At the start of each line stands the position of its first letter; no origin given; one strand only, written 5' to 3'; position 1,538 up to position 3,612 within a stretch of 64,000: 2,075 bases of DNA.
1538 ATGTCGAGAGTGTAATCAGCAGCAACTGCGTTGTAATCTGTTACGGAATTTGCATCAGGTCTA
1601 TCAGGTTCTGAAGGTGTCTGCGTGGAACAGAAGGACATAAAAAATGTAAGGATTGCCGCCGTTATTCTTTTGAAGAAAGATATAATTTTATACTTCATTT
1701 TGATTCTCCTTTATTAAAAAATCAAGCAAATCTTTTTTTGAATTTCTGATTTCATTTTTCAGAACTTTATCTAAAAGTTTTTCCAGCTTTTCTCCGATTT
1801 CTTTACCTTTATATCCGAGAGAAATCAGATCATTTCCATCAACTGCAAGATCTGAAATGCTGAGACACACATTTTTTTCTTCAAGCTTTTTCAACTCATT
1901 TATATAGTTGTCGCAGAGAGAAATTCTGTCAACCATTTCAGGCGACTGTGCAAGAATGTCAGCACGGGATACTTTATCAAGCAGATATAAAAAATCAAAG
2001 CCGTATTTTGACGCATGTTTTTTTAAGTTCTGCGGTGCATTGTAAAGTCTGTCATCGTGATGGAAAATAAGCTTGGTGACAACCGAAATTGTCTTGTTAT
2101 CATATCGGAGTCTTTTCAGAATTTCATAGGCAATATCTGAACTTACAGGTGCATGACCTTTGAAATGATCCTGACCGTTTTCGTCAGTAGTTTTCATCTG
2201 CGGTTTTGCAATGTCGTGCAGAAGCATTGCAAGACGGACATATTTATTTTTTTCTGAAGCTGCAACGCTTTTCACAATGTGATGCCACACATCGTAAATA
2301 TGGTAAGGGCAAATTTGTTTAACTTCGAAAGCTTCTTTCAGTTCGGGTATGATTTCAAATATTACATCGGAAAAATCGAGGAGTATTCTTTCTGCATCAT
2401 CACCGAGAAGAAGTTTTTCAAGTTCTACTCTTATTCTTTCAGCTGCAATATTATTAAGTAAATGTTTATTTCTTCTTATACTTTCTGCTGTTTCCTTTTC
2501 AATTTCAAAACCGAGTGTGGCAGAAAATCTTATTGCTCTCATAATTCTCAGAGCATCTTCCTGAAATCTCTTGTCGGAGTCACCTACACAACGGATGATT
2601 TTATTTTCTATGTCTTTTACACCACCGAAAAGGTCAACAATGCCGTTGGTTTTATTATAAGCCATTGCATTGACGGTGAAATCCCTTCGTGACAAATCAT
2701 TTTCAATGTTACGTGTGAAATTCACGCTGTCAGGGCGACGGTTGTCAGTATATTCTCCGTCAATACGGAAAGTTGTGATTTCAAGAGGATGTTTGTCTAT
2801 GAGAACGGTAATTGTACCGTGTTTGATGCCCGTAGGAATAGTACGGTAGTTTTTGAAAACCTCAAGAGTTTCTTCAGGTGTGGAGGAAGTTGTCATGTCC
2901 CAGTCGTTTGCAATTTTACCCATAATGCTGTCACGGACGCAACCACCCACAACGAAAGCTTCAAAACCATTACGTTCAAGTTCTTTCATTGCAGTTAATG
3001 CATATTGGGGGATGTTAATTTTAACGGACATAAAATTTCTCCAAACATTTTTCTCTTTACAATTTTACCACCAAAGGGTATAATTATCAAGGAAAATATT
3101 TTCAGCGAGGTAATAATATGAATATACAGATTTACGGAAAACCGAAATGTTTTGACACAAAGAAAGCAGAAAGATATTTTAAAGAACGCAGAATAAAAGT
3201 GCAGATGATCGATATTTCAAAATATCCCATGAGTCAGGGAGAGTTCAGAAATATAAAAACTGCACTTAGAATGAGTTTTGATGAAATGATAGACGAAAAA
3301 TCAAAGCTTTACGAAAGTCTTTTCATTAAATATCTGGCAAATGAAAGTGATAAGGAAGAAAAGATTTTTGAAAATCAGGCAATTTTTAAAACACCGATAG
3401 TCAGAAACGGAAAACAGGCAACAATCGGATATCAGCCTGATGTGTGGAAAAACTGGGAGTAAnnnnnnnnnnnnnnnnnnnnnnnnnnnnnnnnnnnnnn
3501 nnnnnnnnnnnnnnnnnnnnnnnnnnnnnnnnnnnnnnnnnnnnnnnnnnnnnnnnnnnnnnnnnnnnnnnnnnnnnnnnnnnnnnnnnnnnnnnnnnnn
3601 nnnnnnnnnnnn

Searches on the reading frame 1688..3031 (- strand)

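Call 20: search_protein_families(library=pfam, proteins=[window:1688-3031:-])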
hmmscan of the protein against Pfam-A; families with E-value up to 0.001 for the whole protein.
window:1688-3031:- (447 aa): 4 families
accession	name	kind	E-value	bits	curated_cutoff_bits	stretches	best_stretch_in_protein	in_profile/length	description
PF01743.26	PolyA_pol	-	8.4e-39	133.2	23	1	25-147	1-126/126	Poly A polymerase head domain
PF12627.12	PolyA_pol_RNAbd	-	3.9e-15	55.8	22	1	174-232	1-61/64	Probable RNA and SrmB- binding site of polymerase A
PF13735.12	tRNA_NucTran2_2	-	1.9e-09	38.1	27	1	301-439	24-149/149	tRNA nucleotidyltransferase domain 2 putative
PF01966.28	HD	-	1.1e-07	32.6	22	1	259-331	21-91/116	HD domain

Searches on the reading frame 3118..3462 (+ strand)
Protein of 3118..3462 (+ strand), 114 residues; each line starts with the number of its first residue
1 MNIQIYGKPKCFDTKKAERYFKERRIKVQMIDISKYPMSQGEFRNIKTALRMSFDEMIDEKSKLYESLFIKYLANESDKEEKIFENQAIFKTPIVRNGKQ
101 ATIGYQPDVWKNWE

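Call 20: search_protein_families(library=pfam, proteins=[window:3118-3462:+])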
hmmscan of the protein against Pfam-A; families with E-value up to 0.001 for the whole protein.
window:3118-3462:+ (114 aa): 2 families
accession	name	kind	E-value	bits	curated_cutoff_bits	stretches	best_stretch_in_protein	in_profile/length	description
PF03960.21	ArsC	-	1.8e-10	41.4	24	1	6-111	1-77/79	ArsC family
PF00462.30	Glutaredoxin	-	4.6e-05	24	22.9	1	3-44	1-42/60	Glutaredoxin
